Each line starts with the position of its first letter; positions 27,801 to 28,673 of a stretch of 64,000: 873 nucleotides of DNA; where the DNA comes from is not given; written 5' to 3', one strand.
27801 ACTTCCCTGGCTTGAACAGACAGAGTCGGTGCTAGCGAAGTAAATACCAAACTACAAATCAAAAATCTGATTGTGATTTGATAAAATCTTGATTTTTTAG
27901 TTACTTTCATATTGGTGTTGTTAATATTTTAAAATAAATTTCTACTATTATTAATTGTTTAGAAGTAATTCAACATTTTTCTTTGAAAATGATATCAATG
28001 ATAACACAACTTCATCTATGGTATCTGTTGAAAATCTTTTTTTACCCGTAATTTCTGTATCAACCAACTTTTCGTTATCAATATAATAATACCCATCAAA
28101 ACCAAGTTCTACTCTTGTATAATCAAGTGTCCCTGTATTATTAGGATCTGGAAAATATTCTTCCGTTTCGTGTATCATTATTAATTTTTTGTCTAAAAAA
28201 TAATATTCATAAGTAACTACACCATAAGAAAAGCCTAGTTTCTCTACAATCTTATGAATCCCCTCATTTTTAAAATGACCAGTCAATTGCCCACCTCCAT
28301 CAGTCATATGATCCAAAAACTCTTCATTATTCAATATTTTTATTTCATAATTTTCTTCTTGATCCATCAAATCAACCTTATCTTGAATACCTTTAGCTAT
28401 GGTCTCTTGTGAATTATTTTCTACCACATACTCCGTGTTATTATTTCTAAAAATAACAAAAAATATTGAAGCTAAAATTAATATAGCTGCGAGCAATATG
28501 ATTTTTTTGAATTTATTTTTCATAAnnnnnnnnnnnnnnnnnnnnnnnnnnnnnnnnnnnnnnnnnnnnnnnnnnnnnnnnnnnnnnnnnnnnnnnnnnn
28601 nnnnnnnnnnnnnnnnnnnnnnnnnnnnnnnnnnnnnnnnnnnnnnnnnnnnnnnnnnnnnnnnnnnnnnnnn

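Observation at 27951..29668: Stand-alone Rhs-core protein with a peptidase M15 (peptidoglycan hydrolase) C-terminal domain plus a TM-anchored candidate immunity protein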

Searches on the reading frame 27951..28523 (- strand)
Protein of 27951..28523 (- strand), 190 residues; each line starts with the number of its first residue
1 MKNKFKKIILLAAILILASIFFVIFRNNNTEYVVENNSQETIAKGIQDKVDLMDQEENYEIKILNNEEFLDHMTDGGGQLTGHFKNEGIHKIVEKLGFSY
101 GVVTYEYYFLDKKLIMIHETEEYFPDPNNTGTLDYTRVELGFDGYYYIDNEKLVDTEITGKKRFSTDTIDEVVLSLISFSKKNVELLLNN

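Call 3: search_protein_families(library=pfam, proteins=[window:27951-28523:-], max_evalue=0.1)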
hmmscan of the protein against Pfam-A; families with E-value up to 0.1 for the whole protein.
window:27951-28523:- (190 aa): 1 family
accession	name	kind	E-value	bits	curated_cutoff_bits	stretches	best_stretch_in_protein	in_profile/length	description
PF13786.12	DUF4179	-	0.0041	18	30.1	1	2-62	3-62/94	Domain of unknown function (DUF4179)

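Call 4: search_protein_families(library=ncbifam, proteins=[window:27951-28523:-], max_evalue=0.1)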
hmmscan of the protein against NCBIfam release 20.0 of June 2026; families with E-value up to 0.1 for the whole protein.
window:27951-28523:- (190 aa): 0 families

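Call 12: find_homologous_proteins(query=window:27951-28523:-, max_evalue=0.01)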
Query window:27951-28523:- (190 aa): 12 proteins with E <= 0.01 among 273 candidates.
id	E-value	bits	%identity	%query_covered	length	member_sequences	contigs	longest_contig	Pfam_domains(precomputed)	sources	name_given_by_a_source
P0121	5.1e-97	341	100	83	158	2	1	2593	-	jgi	jgi:uncharacterized protein (DUF2164 family)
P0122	1.5e-54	202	55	95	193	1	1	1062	-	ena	-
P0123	2.8e-54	202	55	95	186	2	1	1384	-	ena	-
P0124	5.2e-50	188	59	77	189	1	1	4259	-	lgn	-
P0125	9.4e-50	187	58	77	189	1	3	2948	-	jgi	jgi:hypothetical protein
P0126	9.7e-48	180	49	95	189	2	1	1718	-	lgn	-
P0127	1.1e-47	180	51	97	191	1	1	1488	-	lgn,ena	-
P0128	1.1e-44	170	48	95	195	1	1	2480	-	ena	-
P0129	1.1e-38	151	52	78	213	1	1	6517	-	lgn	-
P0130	1.7e-23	101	38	76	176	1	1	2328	-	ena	-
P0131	5.5e-22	96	38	77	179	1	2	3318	-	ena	-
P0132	2.8e-17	81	44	56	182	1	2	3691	-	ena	-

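Call 15: find_encoding_contigs(protein=P0129, flank=10000, max_places=3)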
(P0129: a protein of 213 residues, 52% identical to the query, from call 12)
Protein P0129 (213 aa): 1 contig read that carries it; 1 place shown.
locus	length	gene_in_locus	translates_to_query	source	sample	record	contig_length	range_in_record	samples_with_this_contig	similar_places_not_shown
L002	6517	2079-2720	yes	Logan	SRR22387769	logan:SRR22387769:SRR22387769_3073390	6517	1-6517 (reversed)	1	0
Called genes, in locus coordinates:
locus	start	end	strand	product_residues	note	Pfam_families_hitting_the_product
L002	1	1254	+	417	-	?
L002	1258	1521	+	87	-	-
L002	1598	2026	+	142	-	-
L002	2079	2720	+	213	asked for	-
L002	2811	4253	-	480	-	PF00078:RVT_1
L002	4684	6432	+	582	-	PF05157:MshEN, PF00437:T2SSE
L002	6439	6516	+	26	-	?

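Call 16: find_encoding_contigs(protein=P0124, flank=10000, max_places=3)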
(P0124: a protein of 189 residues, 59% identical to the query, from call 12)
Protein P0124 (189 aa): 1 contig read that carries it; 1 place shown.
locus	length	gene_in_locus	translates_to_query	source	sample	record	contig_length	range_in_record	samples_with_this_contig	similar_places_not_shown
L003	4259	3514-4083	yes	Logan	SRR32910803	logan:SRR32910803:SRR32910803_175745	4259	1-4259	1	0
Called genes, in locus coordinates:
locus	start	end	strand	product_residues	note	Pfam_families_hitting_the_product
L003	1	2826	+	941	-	?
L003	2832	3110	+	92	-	-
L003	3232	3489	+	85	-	-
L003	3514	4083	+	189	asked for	-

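Call 17: search_protein_families(library=pfam, proteins=[L003:1-2826:+, L003:2832-3110:+, L003:3232-3489:+, L002:1-1254:+, L002:1258-1521:+, L002:1598-2026:+], max_evalue=0.01)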
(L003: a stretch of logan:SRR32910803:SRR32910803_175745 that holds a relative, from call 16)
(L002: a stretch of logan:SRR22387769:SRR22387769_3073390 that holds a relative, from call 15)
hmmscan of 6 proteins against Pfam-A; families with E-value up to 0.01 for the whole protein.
L003:1-2826:+ (941 aa): 2 families
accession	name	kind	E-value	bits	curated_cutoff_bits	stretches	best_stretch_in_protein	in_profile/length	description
PF05593.20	RHS_repeat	-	2.5e-21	76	22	4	253-285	1-33/38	RHS Repeat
PF20041.5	DUF6443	-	9.3e-05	23.1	27.8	1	64-143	12-90/137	Domain of unknown function (DUF6443)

L003:2832-3110:+ (92 aa): 1 family
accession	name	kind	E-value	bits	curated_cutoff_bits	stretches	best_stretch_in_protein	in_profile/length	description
PF24800.1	DUF7702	-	0.0081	15.9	27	1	2-90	140-229/244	Domain of unknown function (DUF7702)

L003:3232-3489:+ (85 aa): 0 families

L002:1-1254:+ (417 aa): 1 family
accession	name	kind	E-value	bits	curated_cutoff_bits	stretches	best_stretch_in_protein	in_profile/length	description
PF05593.20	RHS_repeat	-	0.001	19.9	22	0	19-51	1-36/38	RHS Repeat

L002:1258-1521:+ (87 aa): 1 family
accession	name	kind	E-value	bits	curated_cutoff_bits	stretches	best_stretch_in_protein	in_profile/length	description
PF08958.15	DUF1871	-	0.0014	19.4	22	1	16-86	5-68/77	Domain of unknown function (DUF1871)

L002:1598-2026:+ (142 aa): 0 families
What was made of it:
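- Orphan copies of the partner gene sit in arrays of small ORFs behind other Rhs genes (calls 15-17), as expected for defence against neighbours' toxins.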

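Call 18: find_encoding_contigs(protein=P0125, flank=10000, max_places=3)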
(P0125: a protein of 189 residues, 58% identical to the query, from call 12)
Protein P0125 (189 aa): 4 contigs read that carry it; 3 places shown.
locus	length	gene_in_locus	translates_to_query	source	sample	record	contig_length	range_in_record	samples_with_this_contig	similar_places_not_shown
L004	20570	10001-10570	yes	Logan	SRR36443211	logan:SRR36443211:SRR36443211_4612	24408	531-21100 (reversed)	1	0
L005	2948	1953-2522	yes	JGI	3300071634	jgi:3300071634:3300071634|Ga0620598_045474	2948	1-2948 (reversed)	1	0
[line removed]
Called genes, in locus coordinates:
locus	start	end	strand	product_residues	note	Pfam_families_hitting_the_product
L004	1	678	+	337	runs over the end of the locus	PF06723:MreB_Mbl, PF00022:Actin, PF00012:HSP70, PF14450:FtsA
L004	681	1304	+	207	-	PF13177:DNA_pol3_delta2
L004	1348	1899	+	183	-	PF01765:RRF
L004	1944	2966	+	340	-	PF02163:Peptidase_M50, PF13180:PDZ_2 (weak), PF17820:PDZ_6 (weak)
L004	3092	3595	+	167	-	-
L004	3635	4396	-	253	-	PF02673:BacA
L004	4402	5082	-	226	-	PF04452:Methyltrans_RNA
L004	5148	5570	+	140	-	PF21549:PRDM2_PR (weak), PF00856:SET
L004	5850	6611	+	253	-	-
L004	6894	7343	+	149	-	-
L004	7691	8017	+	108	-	-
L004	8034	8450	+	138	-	PF24716:WapI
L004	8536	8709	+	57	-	-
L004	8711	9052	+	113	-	-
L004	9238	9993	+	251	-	PF02557:VanY, PF13539:Peptidase_M15_4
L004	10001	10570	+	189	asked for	-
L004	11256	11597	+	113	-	-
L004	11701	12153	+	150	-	PF05117:DUF695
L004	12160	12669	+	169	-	PF00293:NUDIX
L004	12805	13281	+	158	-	-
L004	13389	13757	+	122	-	-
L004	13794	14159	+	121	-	PF13564:DoxX_2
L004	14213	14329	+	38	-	-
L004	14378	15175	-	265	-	PF00224:PK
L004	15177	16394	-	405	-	PF03952:Enolase_N, PF00113:Enolase_C, PF13378:MR_MLE_C (weak)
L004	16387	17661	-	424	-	PF13660:DUF4147, PF05161:MOFRL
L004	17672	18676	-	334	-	PF00389:2-Hacid_dh, PF02826:2-Hacid_dh_C, PF03446:NAD_binding_2 (weak), PF07991:KARI_N (weak)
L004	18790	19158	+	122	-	-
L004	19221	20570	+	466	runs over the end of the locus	PF00224:PK, PF02887:PK_C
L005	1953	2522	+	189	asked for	-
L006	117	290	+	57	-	-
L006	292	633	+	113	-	-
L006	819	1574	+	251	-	PF02557:VanY, PF13539:Peptidase_M15_4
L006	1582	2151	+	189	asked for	-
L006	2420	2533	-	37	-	?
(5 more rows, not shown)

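Call 38: predict_structure(alignment_id=A4)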
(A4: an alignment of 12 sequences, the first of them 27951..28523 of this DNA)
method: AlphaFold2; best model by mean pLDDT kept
length: 190 residues; sequences in the alignment: 12
mean_pLDDT: 85.0   pTM: 0.73
mean pLDDT of the five models: 85.0, 83.8, 82.9, 82.8, 82.7
residues with pLDDT >= 90: 103; 70-90: 54; 50-70: 27; < 50: 6
segments of 3 or more residues with pLDDT < 50: 29-34
pLDDT, mean of each block of 10 residues (from residue 1): 78 89 64 59 95 95 85 77 94 91 95 97 70 69 95 94 81 94 94
secondary structure, 60 per line:
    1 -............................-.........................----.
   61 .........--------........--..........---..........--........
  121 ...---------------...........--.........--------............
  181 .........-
elements in order: H2-29 H31-55 E60-65 H66-69 E78-85 E88-97 E101-110 E113-123 E139-149 E152-160 H169-189

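Call 52: search_protein_representatives(alignment_id=A4)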
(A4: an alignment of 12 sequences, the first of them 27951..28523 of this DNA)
Query: 12 sequences, 189 profile positions. Proteins with E-value up to 0.001 (for the whole library): 806; up to 1e-10: 470; up to 1e-30: 128. The best 150 are listed.
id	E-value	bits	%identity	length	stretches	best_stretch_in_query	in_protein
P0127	1.2e-80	285.8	-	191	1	1-188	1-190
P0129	8.5e-70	250.5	-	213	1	1-188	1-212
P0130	1.6e-63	230.0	-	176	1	8-188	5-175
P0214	5.1e-56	205.5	-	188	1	1-187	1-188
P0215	1.2e-54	201.1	-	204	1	14-188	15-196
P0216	1.9e-52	193.9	-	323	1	29-187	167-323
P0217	1.2e-51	191.3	-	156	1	1-154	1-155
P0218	3.0e-51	190.0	-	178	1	32-188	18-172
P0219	1.3e-48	181.4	-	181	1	17-188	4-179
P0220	1.6e-48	181.1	-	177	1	31-188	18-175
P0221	9.8e-48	178.5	-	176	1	14-187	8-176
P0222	1.2e-47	178.2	-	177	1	36-185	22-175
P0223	2.8e-47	177.0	-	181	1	35-186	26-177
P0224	2.0e-46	174.2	-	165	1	31-187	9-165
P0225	4.4e-46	173.1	-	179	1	34-188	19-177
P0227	6.3e-45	169.4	-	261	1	44-188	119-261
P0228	8.0e-45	169.0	-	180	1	29-186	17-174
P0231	1.9e-44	167.8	-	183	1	35-188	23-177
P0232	3.0e-44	167.2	-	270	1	43-188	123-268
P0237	3.1e-42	160.6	-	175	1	31-184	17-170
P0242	5.5e-41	156.5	-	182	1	30-188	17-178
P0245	1.8e-40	154.8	-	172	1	30-186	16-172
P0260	3.1e-38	147.5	-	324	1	39-186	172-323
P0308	8.3e-33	129.8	-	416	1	8-188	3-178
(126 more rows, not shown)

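Call 53: search_protein_families(library=pfam, proteins=[P0214, P0216, P0218, P0220, P0224, P0227, P0232, P0245, P0260, P0308], max_evalue=0.01)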
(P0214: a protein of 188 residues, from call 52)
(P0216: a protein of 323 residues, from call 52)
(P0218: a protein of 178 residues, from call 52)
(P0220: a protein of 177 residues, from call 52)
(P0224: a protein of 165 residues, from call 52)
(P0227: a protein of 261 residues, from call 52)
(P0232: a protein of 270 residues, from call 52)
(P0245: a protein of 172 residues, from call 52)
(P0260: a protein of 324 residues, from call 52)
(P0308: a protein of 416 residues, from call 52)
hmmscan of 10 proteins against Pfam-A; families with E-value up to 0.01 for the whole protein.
P0214 (188 aa): 0 families

P0216 (323 aa): 0 families

P0218 (178 aa): 1 family
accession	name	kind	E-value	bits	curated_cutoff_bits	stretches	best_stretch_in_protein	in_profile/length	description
PF07661.19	MORN_2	-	0.0045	17.5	29.6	0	130-141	6-17/22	MORN repeat variant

P0220 (177 aa): 0 families

P0224 (165 aa): 0 families

P0227 (261 aa): 0 families

P0232 (270 aa): 1 family
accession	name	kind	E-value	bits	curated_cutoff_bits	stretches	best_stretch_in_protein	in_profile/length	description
PF07661.19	MORN_2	-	2.5e-05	24.4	29.6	0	70-86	2-18/22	MORN repeat variant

P0245 (172 aa): 0 families

P0260 (324 aa): 0 families

P0308 (416 aa): 0 families
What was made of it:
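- Tried and rejected: Pfam and NCBIfam gave nothing apart from weak MORN_2 traces in relatives (calls 3, 4, 53).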

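Call 54: list_cluster_members(proteins=[P0218, P0220, P0225, P0228, P0231, P0237, P0242, P0245, P0216, P0130])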
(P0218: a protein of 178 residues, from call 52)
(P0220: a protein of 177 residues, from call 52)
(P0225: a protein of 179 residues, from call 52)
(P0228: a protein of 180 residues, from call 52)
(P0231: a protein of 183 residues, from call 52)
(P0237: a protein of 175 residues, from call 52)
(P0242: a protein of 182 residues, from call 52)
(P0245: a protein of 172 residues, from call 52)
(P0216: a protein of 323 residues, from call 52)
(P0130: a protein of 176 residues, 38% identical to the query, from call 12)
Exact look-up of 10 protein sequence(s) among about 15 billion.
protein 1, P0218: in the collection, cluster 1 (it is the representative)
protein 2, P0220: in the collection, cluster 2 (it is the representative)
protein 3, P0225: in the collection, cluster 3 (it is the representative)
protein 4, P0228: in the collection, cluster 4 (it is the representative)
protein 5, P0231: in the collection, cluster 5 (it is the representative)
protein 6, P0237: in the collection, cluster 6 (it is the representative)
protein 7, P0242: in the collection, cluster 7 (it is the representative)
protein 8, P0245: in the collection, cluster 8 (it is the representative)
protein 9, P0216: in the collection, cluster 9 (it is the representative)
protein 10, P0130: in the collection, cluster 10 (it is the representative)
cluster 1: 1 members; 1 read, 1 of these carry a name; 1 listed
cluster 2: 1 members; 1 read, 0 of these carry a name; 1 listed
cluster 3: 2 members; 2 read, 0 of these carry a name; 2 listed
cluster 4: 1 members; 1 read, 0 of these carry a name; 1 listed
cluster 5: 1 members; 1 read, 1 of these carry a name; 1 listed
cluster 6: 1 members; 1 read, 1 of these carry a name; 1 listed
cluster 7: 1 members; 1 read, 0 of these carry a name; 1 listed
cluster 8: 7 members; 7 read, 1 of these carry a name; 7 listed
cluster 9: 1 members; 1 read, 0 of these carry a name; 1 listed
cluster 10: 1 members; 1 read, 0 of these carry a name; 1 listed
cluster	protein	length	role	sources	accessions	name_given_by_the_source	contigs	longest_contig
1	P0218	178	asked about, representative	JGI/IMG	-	hypothetical protein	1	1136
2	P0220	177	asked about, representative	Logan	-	-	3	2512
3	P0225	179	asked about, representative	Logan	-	-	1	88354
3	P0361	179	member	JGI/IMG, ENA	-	-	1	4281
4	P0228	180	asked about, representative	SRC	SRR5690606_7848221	-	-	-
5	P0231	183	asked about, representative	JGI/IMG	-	hypothetical protein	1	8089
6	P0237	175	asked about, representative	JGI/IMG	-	hypothetical protein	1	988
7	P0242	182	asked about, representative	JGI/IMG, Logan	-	-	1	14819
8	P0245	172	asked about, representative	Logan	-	-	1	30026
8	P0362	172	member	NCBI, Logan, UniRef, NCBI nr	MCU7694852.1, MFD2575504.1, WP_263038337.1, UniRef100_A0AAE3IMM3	hypothetical protein ACFSPU_04115 [Haoranjiania flava] | Uncharacterized protein n=1 Tax=Haoranjiania flava TaxID=1856322 RepID=A0AAE3IMM3_9BACT | hypothetical protein [Haoranjiania flava]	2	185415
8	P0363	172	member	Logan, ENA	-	-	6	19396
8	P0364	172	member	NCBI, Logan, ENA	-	-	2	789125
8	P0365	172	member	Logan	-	-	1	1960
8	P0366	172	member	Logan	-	-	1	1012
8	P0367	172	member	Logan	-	-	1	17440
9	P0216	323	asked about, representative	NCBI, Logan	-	-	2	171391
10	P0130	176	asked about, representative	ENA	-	-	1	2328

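Call 56: fold_search(model_id=the predicted structure, library=pdb)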
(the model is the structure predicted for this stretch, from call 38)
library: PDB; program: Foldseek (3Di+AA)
matches with E <= 10: 494; with E <= 0.001: 0
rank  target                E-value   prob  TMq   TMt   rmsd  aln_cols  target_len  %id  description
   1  3msw                  3.8e-02  0.38  0.18  0.23  16.6       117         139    9  Crystal structure of a Protein with unknown function (BF3112) from Bacteroides fragilis NCTC 9343 at 1.90 A resolution (released 2010-06-09)
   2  1p32_A                9.0e-02  0.25  0.20  0.21  19.7       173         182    8  CRYSTAL STRUCTURE OF HUMAN P32, A DOUGHNUT-SHAPED ACIDIC MITOCHONDRIAL MATRIX PROTEIN (released 1999-04-06)
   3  1p32_B                1.1e-01  0.38  0.25  0.27  19.6       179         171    7  CRYSTAL STRUCTURE OF HUMAN P32, A DOUGHNUT-SHAPED ACIDIC MITOCHONDRIAL MATRIX PROTEIN (released 1999-04-06)
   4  1yqf_A                1.2e-01  0.21  0.20  0.20  14.2       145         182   12  Hypothetical protein from leishmania major unknown function sequence homologue to human p32 protein (released 2005-02-22)
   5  2il5                  1.9e-01  0.18  0.21  0.23  13.2       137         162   13  Structure of Protein of Unknown Function SA2116 from Staphylococcus aureus (released 2006-10-31)
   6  6szw_C                2.2e-01  0.30  0.27  0.27  20.0       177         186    5  Asymmetric complex of Factor XII and kininogen with gC1qR/C1QBP/P32 is governed by allostery (released 2020-07-22)
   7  1p32_C                2.8e-01  0.15  0.20  0.21  18.4       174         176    8  CRYSTAL STRUCTURE OF HUMAN P32, A DOUGHNUT-SHAPED ACIDIC MITOCHONDRIAL MATRIX PROTEIN (released 1999-04-06)
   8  6szw_B                3.4e-01  0.15  0.20  0.21  18.3       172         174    6  Asymmetric complex of Factor XII and kininogen with gC1qR/C1QBP/P32 is governed by allostery (released 2020-07-22)
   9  7te3                  5.3e-01  0.08  0.17  0.19  18.1       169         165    9  Crystal Structure of a Double Loop Deletion Mutant in gC1qR/C1qBP/HABP-1 (released 2022-06-01)
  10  4r8o_A                5.6e-01  0.21  0.21  0.34   6.7        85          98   10  Crystal structure of a DUF3836 family protein (BVU_1206) from Bacteroides vulgatus ATCC 8482 at 2.50 A resolution (released 2014-09-17)
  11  3c5n_B                5.6e-01  0.06  0.15  0.14  15.6       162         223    8  Structure of human TULP1 in complex with IP3 (released 2008-04-01)
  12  4h0a_A                5.6e-01  0.06  0.13  0.09  16.4       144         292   12  Crystal structure of a cysteine-rich secretory protein (SAV1118) from Staphylococcus aureus subsp. aureus Mu50 at 1.90 (released 2012-09-26)
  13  4pqg_B                7.5e-01  0.21  0.23  0.10   9.0       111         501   12  Crystal structure of the pneumococcal O-GlcNAc transferase GtfA in complex with UDP and GlcNAc (released 2014-06-18)
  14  4h0a_B                7.5e-01  0.05  0.13  0.09  16.4       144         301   12  Crystal structure of a cysteine-rich secretory protein (SAV1118) from Staphylococcus aureus subsp. aureus Mu50 at 1.90 (released 2012-09-26)
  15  4qtq                  7.9e-01  0.16  0.21  0.20   6.8       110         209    8  Structure of a Xanthomonas Type IV Secretion System related protein (released 2015-06-17)
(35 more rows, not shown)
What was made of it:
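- Tried and rejected: Foldseek against the PDB gave a best E of 0.04 (call 56).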

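Call 57: find_encoding_contigs(protein=P0245, flank=6000, max_places=3)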
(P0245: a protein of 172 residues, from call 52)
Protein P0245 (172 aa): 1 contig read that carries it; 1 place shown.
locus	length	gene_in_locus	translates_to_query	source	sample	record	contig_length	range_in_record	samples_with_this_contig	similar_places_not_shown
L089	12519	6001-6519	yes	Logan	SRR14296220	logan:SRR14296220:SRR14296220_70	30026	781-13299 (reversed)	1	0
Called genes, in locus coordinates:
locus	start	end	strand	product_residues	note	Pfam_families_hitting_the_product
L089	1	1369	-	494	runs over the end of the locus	PF08757:CotH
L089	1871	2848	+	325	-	PF00389:2-Hacid_dh, PF02826:2-Hacid_dh_C, PF03446:NAD_binding_2 (weak)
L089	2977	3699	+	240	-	-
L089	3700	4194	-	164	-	PF14060:DUF4252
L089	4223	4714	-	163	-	PF14060:DUF4252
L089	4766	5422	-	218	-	-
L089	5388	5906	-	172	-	PF04542:Sigma70_r2, PF08281:Sigma70_r4_2, PF04545:Sigma70_r4 (weak)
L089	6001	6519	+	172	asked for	-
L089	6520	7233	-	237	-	PF00977:His_biosynth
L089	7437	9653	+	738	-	PF03971:IDH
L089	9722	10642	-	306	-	-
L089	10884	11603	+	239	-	PF02754:CCG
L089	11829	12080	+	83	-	PF01878:EVE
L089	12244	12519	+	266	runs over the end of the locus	PF03935:SKN1_KRE6_Sbg1 (faint), PF26113:GH16_XgeA, PF00722:Glyco_hydro_16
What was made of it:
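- At least one member of the 190-aa family stands alone with no M15 gene nearby (L089, call 57).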

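Call 69: search_solved_structures(query=A4, max_evalue=1)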
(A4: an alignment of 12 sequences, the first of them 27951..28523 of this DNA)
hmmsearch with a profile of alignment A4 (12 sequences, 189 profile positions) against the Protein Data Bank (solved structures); distinct sequences matched with E-value up to 1: 0.
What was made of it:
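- Tried and rejected: The profile search against PDB sequences found nothing (call 69).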
